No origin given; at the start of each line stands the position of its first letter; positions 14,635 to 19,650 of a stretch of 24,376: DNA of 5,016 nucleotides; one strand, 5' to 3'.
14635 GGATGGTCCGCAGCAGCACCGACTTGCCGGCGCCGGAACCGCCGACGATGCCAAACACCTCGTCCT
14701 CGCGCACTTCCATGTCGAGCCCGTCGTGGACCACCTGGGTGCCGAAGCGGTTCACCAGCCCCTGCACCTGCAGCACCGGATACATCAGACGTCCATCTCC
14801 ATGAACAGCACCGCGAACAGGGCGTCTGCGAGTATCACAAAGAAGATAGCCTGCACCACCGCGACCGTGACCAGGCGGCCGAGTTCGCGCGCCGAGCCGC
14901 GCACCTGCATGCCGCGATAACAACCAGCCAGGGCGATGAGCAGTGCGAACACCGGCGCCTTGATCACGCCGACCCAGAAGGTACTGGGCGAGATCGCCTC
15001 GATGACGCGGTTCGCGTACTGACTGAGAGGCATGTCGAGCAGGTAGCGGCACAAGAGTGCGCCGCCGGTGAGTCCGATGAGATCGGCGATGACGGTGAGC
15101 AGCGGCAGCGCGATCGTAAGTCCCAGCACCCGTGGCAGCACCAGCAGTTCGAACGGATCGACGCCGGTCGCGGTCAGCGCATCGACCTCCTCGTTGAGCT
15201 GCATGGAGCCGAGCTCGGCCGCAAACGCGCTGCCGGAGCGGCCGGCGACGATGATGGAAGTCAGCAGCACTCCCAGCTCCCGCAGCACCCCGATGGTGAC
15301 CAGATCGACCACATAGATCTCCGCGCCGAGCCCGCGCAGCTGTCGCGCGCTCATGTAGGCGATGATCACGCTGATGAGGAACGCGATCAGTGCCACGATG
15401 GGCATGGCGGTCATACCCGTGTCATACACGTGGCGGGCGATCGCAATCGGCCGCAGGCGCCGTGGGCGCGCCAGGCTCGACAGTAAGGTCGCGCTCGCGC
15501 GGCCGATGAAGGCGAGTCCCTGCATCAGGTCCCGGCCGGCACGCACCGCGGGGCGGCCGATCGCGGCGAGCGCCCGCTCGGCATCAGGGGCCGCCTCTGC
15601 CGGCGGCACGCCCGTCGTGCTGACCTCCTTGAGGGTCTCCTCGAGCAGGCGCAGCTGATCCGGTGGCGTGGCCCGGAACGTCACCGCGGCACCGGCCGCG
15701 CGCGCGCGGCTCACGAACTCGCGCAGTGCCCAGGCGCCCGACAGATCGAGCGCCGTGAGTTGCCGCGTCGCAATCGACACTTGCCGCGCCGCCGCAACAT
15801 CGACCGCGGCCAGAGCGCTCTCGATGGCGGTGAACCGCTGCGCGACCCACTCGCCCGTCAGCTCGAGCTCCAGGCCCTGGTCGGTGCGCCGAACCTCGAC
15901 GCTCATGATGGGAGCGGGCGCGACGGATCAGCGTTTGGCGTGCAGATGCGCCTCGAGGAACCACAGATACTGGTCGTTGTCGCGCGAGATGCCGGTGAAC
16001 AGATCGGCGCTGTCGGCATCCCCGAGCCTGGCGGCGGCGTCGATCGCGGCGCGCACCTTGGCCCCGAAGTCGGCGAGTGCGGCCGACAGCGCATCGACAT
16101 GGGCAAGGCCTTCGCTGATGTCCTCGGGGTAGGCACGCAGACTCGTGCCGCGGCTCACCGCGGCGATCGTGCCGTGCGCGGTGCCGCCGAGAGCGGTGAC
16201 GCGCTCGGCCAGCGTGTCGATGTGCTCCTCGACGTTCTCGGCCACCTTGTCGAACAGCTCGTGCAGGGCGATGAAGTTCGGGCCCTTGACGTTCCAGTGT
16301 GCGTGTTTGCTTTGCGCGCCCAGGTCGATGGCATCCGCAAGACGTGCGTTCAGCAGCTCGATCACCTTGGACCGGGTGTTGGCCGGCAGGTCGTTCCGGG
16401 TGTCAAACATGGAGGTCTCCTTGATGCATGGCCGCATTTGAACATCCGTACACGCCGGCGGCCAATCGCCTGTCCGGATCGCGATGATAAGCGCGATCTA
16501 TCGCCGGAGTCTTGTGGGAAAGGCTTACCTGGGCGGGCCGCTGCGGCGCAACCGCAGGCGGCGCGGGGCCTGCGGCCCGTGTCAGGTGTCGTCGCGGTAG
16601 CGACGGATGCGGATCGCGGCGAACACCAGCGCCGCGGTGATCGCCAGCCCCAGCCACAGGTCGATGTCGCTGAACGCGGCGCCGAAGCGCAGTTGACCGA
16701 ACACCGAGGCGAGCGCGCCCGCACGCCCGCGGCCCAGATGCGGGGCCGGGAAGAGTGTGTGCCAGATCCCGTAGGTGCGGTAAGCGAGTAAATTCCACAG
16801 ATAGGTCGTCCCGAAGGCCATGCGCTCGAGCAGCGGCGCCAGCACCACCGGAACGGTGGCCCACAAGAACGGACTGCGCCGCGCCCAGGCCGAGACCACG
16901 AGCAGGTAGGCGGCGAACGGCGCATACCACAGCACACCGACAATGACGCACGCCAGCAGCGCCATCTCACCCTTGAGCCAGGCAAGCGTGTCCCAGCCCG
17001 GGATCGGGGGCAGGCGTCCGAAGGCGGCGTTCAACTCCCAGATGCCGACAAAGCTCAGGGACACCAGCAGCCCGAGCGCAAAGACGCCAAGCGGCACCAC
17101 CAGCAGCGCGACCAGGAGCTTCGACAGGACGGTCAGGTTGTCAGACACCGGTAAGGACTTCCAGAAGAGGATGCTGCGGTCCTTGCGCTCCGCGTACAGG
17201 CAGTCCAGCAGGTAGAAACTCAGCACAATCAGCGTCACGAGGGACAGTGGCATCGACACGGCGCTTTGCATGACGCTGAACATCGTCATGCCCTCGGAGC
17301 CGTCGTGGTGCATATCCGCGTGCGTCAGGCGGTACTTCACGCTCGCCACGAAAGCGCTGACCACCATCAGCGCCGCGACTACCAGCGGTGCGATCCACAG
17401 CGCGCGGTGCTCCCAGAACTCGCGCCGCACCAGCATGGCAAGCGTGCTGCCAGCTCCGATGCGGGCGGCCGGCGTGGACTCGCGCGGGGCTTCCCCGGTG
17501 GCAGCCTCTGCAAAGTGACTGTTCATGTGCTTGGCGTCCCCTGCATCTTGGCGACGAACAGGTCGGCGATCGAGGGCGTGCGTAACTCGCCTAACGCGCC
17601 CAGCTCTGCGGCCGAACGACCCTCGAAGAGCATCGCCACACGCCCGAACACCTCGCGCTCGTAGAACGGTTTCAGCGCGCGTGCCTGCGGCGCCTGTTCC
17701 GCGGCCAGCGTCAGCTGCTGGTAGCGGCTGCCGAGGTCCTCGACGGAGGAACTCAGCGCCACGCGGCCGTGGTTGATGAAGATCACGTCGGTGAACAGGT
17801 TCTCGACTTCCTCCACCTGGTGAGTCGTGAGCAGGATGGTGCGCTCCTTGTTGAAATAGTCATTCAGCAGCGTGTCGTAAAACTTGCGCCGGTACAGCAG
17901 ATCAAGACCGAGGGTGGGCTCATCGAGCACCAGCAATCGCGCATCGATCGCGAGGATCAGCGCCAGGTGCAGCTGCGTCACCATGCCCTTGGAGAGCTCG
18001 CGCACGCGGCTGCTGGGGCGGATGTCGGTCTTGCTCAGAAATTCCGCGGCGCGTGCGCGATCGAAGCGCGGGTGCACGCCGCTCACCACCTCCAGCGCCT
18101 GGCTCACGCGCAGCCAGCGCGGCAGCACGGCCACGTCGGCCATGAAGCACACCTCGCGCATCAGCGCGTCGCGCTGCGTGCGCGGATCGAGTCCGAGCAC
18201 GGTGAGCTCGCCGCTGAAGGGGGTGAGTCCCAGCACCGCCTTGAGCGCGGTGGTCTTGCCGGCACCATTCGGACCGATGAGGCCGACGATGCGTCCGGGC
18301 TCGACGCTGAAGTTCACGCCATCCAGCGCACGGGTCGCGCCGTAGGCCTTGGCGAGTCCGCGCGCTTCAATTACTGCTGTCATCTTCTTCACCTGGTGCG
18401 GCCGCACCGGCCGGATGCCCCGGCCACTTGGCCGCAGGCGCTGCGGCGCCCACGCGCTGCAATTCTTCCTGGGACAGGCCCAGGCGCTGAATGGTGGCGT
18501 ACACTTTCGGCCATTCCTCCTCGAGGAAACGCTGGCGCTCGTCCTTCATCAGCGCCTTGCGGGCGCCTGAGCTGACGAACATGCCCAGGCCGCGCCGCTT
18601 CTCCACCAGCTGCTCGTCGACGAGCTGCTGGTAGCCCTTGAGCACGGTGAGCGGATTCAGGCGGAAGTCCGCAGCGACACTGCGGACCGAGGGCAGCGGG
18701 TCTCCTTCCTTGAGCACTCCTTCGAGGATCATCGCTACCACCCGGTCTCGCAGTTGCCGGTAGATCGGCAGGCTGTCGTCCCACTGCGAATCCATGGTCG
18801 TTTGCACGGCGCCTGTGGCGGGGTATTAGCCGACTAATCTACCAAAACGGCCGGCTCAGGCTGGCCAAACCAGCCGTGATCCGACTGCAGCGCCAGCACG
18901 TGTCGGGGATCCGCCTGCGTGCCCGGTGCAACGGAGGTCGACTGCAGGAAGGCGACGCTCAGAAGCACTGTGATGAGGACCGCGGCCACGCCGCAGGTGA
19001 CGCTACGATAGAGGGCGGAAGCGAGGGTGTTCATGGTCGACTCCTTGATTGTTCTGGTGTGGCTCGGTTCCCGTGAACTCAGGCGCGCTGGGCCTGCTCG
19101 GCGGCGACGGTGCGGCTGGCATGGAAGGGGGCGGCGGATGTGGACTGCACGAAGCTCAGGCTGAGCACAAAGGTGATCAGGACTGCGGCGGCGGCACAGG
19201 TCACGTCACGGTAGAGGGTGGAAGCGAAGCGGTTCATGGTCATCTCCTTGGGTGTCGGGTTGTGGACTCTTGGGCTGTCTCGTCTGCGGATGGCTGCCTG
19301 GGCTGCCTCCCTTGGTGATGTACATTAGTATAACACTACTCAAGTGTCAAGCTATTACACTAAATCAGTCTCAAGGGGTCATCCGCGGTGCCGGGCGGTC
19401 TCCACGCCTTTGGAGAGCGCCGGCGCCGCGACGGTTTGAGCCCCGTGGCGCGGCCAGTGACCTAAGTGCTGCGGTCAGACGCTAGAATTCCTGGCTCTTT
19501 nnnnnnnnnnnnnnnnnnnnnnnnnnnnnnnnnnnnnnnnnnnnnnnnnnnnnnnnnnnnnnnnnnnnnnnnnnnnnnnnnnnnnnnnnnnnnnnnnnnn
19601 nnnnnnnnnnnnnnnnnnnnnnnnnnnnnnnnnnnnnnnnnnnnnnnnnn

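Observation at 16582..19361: Candidate undescribed peptide system: two tandem paralogous membrane peptides heading a YtrA-GntR/ABC exporter operon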

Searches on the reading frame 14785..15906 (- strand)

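Call 63: search_protein_families(library=pfam, proteins=[window:14785-15906:-], max_evalue=0.0001)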
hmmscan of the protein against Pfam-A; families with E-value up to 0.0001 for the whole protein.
window:14785-15906:- (373 aa): 2 families
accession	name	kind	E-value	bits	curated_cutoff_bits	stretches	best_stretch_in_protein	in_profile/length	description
PF02405.21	MlaE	-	3.4e-70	236.4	22.5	1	157-367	2-212/212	Permease MlaE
PF13466.11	STAS_2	-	1.4e-07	32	29.2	1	14-89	1-75/80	STAS domain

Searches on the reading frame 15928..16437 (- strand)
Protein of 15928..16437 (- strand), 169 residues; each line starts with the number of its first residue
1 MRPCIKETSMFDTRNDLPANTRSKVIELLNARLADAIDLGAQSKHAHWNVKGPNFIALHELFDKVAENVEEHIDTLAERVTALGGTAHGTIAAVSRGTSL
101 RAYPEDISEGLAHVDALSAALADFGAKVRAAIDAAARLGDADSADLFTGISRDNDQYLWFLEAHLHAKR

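Call 63: search_protein_families(library=pfam, proteins=[window:15928-16437:-], max_evalue=0.0001)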
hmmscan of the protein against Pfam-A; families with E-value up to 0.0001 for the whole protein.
window:15928-16437:- (169 aa): 1 family
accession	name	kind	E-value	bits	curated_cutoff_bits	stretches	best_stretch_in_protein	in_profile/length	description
PF00210.30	Ferritin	-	5.9e-27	94.8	24.5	1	26-166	1-137/142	Ferritin-like domain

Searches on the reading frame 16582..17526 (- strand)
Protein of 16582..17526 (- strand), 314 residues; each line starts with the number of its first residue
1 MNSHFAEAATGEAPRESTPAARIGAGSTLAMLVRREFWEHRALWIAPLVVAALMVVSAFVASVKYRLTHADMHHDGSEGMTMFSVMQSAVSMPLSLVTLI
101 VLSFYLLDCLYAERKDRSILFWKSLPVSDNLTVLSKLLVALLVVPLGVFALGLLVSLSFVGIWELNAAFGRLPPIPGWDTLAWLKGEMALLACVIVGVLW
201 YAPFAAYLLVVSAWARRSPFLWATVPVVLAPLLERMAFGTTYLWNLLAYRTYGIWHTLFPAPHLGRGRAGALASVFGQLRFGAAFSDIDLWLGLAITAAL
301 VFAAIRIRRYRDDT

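Call 3: search_protein_families(library=pfam, proteins=[window:16582-17526:-], max_evalue=1)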
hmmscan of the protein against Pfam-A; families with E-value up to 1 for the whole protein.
window:16582-17526:- (314 aa): 4 families
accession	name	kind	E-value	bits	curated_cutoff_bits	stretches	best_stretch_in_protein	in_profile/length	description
PF13346.12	ABC2_membrane_5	-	4.1e-05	23.7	25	1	82-157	26-102/205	ABC-2 family transporter protein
PF04103.21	CD20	-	0.0069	16.9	27.9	1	46-163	33-155/156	CD20-like family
PF12730.13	ABC2_membrane_4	-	0.011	16.1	27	1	36-159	5-124/179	ABC-2 family transporter protein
PF12698.13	ABC2_membrane_3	-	0.61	9.5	31.6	0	94-209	165-262/347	ABC-2 family transporter protein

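Call 4: search_protein_families(library=ncbifam, proteins=[window:16582-17526:-], max_evalue=1)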
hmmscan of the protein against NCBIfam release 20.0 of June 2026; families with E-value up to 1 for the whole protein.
window:16582-17526:- (314 aa): 0 families

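Call 65: find_homologous_proteins(query=window:16582-17526:-, max_evalue=0.00001)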
Query window:16582-17526:- (314 aa): 4970 proteins with E <= 0.00001 among 8000 candidates; the best 120 are listed.
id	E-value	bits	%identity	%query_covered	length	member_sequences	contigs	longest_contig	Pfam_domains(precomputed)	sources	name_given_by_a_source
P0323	8.4e-193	658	96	100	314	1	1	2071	-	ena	-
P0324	1.1e-192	658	96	100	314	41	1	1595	-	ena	-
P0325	4.4e-192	656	95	100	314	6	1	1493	-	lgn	-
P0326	8.3e-192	655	95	100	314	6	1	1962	-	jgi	jgi:ABC-2 type transport system permease protein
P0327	3.6e-191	653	95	100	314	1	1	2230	-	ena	-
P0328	9.9e-190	648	94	100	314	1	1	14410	-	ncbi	-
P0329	1.5e-189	647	95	100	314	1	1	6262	-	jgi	jgi:ABC-2 type transport system permease protein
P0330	5.2e-189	646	94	100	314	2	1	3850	-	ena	-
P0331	7.4e-189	645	94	100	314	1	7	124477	-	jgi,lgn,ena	jgi:ABC-2 type transport system permease protein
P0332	1.7e-188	644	94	100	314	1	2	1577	-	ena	-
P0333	1.8e-188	644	94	100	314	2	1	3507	-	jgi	jgi:ABC-2 type transport system permease protein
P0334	6.9e-188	642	94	100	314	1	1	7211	-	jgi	jgi:ABC-2 type transport system permease protein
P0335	1.9e-187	640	93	100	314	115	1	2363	-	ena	-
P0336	3.4e-187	640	93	100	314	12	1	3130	-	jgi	jgi:ABC-2 type transport system permease protein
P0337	7.5e-187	639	93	100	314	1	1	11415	-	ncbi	-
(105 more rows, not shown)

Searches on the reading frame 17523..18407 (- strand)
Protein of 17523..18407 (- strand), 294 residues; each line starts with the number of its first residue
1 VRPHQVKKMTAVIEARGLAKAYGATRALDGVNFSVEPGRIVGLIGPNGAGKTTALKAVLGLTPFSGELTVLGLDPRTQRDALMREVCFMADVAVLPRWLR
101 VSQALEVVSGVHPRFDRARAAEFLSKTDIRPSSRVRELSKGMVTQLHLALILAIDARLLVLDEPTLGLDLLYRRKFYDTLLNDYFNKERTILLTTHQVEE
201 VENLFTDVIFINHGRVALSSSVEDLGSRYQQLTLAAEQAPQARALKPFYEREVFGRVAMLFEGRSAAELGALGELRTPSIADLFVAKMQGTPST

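Call 3: search_protein_families(library=pfam, proteins=[window:17523-18407:-], max_evalue=1)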
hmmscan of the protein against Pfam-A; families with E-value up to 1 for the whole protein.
window:17523-18407:- (294 aa): 13 families
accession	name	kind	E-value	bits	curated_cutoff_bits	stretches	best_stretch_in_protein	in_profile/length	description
PF00005.33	ABC_tran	-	9.9e-21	75.2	25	1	28-165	1-136/137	ABC transporter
PF13304.12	AAA_21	-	2.5e-14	54.5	27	2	135-201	235-303/304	AAA domain, putative AbiEii toxin, Type IV TA system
PF02463.25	SMC_N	-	0.00017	21.5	40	2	40-59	26-48/220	RecF/RecN/SMC N terminal domain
PF25199.1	nSTAND_NTPase5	-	0.0042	17.3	34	1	36-81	39-84/145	Novel STAND NTPase 5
PF13476.12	AAA_23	-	0.0048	18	27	1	32-58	16-39/201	AAA domain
PF13604.12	AAA_30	-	0.0063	16.7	27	1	37-79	17-58/191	AAA domain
PF13401.12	AAA_22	-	0.011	16.5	27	1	39-117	6-65/130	AAA domain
PF13555.12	AAA_29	-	0.024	14.8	27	1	29-59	13-43/61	P-loop containing region of AAA domain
PF13514.12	AAA_27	-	0.027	14.5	22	1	30-61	18-49/206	AAA domain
PF09818.15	ABC_ATPase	-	0.15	11.5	23.2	0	151-201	171-218/283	P-loop domain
PF19993.5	DO-GTPase2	-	0.16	12.1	27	1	39-57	1-19/226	Double-GTPase 2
PF13175.12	AAA_15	-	0.36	10.8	32.1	1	42-57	27-42/374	AAA ATPase domain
PF00004.35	AAA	-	0.63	10.9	21.2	1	43-60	3-20/131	ATPase family associated with various cellular activities (AAA)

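Call 4: search_protein_families(library=ncbifam, proteins=[window:17523-18407:-], max_evalue=1)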
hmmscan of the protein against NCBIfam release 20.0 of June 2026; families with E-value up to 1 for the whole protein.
window:17523-18407:- (294 aa): 190 families (the best 25 are shown)
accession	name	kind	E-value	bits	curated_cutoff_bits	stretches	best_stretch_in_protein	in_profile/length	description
TIGR01188.1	drrA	subfamily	5.9e-41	140.7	312.45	1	20-237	1-223/302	daunorubicin resistance ABC transporter, ATP-binding protein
NF047565.1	PSM_export_PmtA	equivalog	4.8e-34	117.9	350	1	27-238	16-228/282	phenol-soluble modulin export ABC transporter ATP-binding protein PmtA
TIGR03864.1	PQQ_ABC_ATP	hypoth_equivalog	1.2e-32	113.3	302.25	1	13-234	2-228/236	ABC transporter, ATP-binding subunit, PQQ-dependent alcohol dehydrogenase system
TIGR03522.1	GldA_ABC_ATP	equivalog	2.4e-32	112.6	402.6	1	13-235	3-231/301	gliding motility-associated ABC transporter ATP-binding subunit GldA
NF010060.0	PRK13537.1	equivalog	2.6e-32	112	521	1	4-216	7-224/314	nodulation factor ABC transporter ATP-binding protein NodI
NF010059.0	PRK13536.1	equivalog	1.9e-29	102.5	549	1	8-216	39-252/342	nodulation factor ABC transporter ATP-binding protein NodI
NF033858.1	ABC2_perm_RbbA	equivalog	2.1e-28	98.7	1050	1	6-234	260-493/909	ribosome-associated ATPase/putative transporter RbbA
TIGR01288.1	nodI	equivalog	8.5e-27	93.9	424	1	12-216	4-213/303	nodulation factor ABC transporter ATP-binding protein NodI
TIGR04521.1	ECF_ATPase_2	equivalog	2.6e-26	92.3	330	2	136-245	143-252/279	energy-coupling factor transporter ATPase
TIGR03740.1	galliderm_ABC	subfamily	2.2e-24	86.4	309.75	1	14-223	2-209/223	lantibiotic protection ABC transporter ATP-binding subunit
NF008421.0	PRK11248.1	equivalog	1.8e-22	80.1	357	1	15-230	4-222/255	taurine ABC transporter ATP-binding subunit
TIGR00968.1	3a0106s01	subfamily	5.6e-22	78.4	342.75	1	17-225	5-218/237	sulfate ABC transporter ATP-binding protein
TIGR04406.1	LPS_export_lptB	equivalog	7.3e-22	77.8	240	1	13-225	2-222/239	LPS export ABC transporter ATP-binding protein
NF053840.1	MnTportMntADein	equivalog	2.2e-21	76.5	400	1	13-217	2-212/240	manganese ABC transporter ATP-binding protein MntA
TIGR02315.1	ABC_phnC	equivalog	3.7e-21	75.7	266.1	1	13-223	2-231/243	phosphonate ABC transporter ATP-binding protein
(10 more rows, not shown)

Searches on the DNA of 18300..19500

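Call 47: search_rna_families(source=window, start=18300, end=19500, threshold=evalue, max_evalue=1)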
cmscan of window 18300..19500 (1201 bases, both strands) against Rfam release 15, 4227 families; matches with E-value up to 1: 0.
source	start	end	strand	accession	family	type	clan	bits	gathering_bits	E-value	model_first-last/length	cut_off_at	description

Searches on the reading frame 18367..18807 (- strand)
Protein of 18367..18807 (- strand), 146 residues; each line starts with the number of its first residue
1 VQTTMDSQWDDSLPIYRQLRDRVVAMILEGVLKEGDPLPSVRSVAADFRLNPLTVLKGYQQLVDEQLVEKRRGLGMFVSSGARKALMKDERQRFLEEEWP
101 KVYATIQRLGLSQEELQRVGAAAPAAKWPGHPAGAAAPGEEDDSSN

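Call 3: search_protein_families(library=pfam, proteins=[window:18367-18807:-], max_evalue=1)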
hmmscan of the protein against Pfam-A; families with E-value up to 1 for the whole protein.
window:18367-18807:- (146 aa): 1 family
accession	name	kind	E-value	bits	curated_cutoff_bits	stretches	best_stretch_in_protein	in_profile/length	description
PF00392.27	GntR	-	3.9e-12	46.1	27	1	16-78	2-64/64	Bacterial regulatory proteins, gntR family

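Call 4: search_protein_families(library=ncbifam, proteins=[window:18367-18807:-], max_evalue=1)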
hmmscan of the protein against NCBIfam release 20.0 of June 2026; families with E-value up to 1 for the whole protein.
window:18367-18807:- (146 aa): 24 families
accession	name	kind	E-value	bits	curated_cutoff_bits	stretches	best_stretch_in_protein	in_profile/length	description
NF052282.1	PLP_TF_PdxR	equivalog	1.2e-14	54.2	320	1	14-91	1-77/448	MocR-like pyridoxine biosynthesis transcription factor PdxR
NF047563.1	modulin_PmtR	equivalog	3.1e-13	49.9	200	1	12-119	10-116/125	PSM export ABC transporter transcriptional regulator PmtR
NF052281.1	rhizopine_MocR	equivalog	2.2e-11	43.1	650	1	11-92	15-96/479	rhizopine catabolism transcriptional regulator MocR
NF052290.2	MocR_like_YczR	exception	6.8e-11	41.5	487.4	1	8-105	12-99/458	MocR-like transcription factor YczR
NF053730.1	TransRegRv1152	equivalog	2.1e-10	40.5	170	1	11-94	13-97/120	Rv1152 family transcriptional regulator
NF007292.0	PRK09764.1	equivalog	3.9e-10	39.3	281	1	13-79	4-70/240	GntR family transcriptional regulator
TIGR02325.1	C_P_lyase_phnF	equivalog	6.9e-10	38.8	156.8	1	14-94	8-87/238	phosphonate metabolism transcriptional regulator PhnF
NF052286.1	ecto_TF_EhuR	exception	1.2e-09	37.3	480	1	14-95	11-87/458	MocR-like ectoine utilization transcription factor EhuR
TIGR02018.2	his_ut_repres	equivalog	2.6e-08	33.5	220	1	16-82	1-67/226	histidine utilization transcriptional repressor HutC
TIGR03337.1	phnR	equivalog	7.9e-07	29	296.75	1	16-81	3-68/231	phosphonate utilization transcriptional regulator PhnR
NF041547.1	GntR_LSA1692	equivalog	1.7e-06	27.8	275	1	15-80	2-67/233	GntR family transcriptional regulator, LSA1692 subfamily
NF007001.0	PRK09464.1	equivalog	4.1e-06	26.6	330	1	21-86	17-82/254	pyruvate dehydrogenase complex transcriptional repressor PdhR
NF011575.0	PRK14999.1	equivalog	1.1e-05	24.9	424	1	12-81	10-79/241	histidine utilization repressor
NF012025.0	PRK15481.1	equivalog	1.9e-05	23.5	573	1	20-80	12-72/432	MocR-like B6 salvage transcription factor PtsJ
NF008491.0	PRK11402.1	subfamily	2.9e-05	23.7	269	1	12-81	9-78/243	GntR family transcriptional regulator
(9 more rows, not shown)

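Call 62: search_solved_structures(query=window:18367-18807:-, max_evalue=0.001)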
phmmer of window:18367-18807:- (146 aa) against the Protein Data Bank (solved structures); distinct sequences matched with E-value up to 0.001: 15.
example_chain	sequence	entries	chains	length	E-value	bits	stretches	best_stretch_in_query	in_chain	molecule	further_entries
3tqn_A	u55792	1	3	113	4.7e-35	123.8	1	8-116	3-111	Transcriptional regulator, GntR family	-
3ic7_A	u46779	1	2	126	3.2e-16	62.8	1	9-119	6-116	Putative transcriptional regulator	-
6sbs_A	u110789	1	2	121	3.7e-12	49.6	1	10-72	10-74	Regulatory protein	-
3by6_A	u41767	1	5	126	2.5e-11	46.9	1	13-119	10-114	Predicted transcriptional regulator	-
4ham_A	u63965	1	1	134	5e-11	45.9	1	11-117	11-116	Lmo2241 protein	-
4r1h_A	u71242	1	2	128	7.1e-11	45.5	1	8-115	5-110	Lmo0741 protein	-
2du9_A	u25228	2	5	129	1.2e-10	44.7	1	13-93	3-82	Predicted transcriptional regulators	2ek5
3neu_A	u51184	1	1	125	7.5e-10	42.1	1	8-92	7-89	Lin1836 protein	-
4u0v_A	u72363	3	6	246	6.7e-08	35.8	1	10-82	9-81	HTH-type transcriptional repressor YvoA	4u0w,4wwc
2wv0_A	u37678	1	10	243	8e-08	35.6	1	11-82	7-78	HTH-TYPE TRANSCRIPTIONAL REPRESSOR YVOA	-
4u0y_A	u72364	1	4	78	1.2e-07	34.9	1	10-79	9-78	HTH-type transcriptional repressor YvoA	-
8pqm_A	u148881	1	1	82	3.1e-05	27.2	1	14-78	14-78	FadR family transcriptional regulator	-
2ra5_A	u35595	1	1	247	4.8e-05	26.6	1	11-86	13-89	Putative transcriptional regulator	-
7pq9_AAA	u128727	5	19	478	9.5e-05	25.6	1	12-78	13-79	PLP-dependent aminotransferase family protein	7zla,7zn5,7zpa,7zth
3bwg_A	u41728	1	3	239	0.00025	24.2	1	15-87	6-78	Uncharacterized HTH-type transcriptional regulator yydK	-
